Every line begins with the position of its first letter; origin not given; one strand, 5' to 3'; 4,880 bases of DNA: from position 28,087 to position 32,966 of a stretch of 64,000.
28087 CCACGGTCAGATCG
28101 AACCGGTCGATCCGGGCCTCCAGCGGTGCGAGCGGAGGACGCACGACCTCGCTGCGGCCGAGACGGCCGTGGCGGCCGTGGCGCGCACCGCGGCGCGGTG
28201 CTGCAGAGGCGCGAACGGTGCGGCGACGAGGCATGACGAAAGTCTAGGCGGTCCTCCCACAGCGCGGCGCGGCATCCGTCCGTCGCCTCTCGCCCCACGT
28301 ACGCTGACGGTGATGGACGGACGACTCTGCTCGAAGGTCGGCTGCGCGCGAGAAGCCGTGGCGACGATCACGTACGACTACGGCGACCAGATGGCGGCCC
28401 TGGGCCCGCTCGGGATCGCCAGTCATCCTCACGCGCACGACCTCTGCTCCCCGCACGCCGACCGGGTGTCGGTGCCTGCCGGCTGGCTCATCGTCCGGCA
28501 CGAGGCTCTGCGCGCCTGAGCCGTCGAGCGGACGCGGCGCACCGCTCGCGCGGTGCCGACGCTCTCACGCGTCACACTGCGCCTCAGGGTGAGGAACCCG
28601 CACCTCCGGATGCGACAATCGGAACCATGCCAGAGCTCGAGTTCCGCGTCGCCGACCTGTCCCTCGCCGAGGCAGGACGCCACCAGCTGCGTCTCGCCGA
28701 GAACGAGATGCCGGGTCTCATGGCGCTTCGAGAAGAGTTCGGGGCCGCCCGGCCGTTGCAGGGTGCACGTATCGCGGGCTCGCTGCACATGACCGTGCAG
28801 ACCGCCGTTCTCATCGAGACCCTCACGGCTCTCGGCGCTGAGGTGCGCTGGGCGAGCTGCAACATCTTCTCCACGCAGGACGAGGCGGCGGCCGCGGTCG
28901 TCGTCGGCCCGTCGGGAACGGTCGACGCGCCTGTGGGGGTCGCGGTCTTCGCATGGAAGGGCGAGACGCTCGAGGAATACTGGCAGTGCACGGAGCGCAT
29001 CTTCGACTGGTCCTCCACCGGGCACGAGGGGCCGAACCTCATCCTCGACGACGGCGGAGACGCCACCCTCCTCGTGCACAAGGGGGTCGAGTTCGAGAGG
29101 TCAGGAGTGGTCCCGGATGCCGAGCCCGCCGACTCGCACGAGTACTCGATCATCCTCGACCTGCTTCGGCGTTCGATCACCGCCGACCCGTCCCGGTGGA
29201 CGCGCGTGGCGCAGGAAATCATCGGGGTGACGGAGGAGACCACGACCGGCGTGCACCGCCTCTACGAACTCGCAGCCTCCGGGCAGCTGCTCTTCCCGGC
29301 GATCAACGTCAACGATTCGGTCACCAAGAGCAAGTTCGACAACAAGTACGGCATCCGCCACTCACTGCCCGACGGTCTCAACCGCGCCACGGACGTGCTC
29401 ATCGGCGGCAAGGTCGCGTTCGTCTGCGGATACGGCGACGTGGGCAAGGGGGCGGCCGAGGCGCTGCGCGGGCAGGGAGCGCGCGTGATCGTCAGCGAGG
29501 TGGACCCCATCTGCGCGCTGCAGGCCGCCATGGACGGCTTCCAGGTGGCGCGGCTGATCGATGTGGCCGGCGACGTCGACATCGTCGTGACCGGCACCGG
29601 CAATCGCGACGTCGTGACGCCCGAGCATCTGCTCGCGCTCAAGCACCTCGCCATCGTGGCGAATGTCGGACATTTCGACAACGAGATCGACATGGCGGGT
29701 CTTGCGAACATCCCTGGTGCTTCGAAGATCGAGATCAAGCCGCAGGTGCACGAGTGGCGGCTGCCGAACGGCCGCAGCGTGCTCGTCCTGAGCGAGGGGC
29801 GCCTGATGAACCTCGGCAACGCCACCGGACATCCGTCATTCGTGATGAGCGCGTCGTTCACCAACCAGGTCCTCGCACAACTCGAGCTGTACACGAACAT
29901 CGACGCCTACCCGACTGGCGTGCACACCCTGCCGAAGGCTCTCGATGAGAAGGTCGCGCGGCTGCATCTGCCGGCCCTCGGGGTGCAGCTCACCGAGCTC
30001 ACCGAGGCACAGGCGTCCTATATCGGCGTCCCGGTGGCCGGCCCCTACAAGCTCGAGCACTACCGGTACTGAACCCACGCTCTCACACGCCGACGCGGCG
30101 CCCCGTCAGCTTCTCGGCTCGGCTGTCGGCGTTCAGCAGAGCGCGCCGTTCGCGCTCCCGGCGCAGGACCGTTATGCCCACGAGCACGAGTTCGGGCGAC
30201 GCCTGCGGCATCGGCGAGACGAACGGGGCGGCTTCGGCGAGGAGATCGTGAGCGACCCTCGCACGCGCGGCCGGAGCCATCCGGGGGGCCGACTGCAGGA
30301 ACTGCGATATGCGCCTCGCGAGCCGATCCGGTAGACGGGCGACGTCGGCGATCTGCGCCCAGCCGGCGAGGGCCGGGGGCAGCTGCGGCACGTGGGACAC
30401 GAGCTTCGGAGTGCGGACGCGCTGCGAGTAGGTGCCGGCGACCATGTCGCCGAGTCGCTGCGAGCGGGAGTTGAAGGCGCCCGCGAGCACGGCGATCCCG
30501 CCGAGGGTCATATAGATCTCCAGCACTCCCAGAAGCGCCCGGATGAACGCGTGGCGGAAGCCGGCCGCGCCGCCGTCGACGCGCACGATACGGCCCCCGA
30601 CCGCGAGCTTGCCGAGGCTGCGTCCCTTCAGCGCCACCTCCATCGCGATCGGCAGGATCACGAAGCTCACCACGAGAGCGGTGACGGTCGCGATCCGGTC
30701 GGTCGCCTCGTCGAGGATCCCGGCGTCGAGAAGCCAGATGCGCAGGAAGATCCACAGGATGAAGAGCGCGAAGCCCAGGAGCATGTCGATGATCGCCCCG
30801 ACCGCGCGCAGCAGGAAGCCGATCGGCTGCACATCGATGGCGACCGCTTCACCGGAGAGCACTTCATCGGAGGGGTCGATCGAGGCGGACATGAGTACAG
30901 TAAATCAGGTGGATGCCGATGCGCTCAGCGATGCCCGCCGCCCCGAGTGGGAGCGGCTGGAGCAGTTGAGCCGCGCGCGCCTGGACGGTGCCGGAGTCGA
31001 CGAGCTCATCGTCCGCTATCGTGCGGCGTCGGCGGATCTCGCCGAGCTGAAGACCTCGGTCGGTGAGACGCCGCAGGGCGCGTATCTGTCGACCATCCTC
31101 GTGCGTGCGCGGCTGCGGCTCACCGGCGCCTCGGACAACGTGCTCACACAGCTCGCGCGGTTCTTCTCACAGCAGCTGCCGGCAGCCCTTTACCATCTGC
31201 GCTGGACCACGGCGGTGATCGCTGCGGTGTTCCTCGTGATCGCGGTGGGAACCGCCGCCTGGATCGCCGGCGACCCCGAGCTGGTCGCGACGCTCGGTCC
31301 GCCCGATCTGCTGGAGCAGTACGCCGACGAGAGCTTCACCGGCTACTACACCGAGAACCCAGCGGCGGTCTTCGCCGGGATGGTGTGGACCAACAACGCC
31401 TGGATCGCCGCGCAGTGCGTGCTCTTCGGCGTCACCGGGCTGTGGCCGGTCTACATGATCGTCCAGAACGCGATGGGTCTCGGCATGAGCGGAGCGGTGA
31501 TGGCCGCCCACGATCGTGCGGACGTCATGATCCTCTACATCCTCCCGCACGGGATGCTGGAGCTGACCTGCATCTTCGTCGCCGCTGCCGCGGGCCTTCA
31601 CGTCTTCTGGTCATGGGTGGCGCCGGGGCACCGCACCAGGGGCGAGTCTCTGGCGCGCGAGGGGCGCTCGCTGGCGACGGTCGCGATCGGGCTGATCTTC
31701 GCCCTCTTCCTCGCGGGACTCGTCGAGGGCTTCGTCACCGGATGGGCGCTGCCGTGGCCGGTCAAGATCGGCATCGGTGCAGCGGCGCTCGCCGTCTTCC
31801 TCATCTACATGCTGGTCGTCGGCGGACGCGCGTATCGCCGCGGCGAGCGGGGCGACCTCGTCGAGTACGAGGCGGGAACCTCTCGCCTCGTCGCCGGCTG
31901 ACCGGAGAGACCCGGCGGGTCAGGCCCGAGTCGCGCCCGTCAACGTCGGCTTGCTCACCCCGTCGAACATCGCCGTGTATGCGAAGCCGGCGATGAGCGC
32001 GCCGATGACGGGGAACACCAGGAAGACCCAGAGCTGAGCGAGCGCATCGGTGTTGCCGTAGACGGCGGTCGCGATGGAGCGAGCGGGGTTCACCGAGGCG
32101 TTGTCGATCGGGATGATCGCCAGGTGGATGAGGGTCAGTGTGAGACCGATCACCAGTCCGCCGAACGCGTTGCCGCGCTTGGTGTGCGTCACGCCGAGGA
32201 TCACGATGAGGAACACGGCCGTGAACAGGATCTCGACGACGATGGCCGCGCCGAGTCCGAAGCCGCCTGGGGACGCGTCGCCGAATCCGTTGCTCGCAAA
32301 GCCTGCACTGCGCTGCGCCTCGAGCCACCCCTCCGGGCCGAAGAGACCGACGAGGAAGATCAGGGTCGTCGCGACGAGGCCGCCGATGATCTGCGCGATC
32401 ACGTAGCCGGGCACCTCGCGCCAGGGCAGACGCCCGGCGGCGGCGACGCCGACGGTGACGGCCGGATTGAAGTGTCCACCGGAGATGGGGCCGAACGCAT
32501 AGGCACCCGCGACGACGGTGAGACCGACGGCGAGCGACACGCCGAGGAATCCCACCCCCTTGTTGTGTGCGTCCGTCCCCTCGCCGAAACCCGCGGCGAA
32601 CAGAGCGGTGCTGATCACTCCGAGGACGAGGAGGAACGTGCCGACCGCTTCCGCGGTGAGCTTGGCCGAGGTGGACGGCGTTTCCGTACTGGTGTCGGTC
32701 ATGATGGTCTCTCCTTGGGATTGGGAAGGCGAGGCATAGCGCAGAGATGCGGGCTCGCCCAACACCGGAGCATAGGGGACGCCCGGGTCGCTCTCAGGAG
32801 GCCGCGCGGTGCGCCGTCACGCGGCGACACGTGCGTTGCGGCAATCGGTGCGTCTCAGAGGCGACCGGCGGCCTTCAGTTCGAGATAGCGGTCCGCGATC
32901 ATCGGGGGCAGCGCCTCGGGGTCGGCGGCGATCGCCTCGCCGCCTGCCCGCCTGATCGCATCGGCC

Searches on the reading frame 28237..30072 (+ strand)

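Call 62: search_protein_families(library=pfam, proteins=[window:28237-30072:+], max_evalue=0.00001)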
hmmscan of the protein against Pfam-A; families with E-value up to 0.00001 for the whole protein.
window:28237-30072:+ (611 aa): 2 families
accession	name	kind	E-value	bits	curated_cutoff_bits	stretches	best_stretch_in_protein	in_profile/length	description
PF05221.23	AdoHcyase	-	1.6e-142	474.5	25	1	135-610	1-299/299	S-adenosyl-L-homocysteine hydrolase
PF00670.27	AdoHcyase_NAD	-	2.7e-73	245.8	27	1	369-531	1-162/162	S-adenosyl-L-homocysteine hydrolase, NAD binding domain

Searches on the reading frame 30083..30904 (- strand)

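Call 62: search_protein_families(library=pfam, proteins=[window:30083-30904:-], max_evalue=0.00001)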
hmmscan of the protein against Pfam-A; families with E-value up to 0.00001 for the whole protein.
window:30083-30904:- (273 aa): 1 family
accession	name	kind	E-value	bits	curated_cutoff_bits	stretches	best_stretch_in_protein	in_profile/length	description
PF06271.18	RDD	-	1.3e-10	42.1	24.1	1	31-157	5-137/137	RDD family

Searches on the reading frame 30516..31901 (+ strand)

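Call 62: search_protein_families(library=pfam, proteins=[window:30516-31901:+], max_evalue=0.00001)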
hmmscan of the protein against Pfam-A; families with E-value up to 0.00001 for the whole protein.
window:30516-31901:+ (461 aa): 1 family
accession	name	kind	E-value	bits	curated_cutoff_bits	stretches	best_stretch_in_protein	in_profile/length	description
PF01944.22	SpoIIM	-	2e-38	132.3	26.9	1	236-408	1-162/163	Stage II sporulation protein M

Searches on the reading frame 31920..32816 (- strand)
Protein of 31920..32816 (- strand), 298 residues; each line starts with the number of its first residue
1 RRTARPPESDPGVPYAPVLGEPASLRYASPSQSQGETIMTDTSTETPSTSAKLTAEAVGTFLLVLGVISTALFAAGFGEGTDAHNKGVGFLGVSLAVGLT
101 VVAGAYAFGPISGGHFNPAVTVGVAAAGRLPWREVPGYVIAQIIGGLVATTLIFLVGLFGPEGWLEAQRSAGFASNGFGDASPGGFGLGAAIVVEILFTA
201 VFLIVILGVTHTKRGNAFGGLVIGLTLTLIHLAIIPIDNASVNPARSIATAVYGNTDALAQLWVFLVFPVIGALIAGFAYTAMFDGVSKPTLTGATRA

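Call 62: search_protein_families(library=pfam, proteins=[window:31920-32816:-], max_evalue=0.00001)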
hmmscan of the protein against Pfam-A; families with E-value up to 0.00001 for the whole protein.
window:31920-32816:- (298 aa): 1 family
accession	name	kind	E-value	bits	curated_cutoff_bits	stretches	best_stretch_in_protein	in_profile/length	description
PF00230.25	MIP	-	1.1e-40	140.2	25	1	46-280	4-222/222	Major intrinsic protein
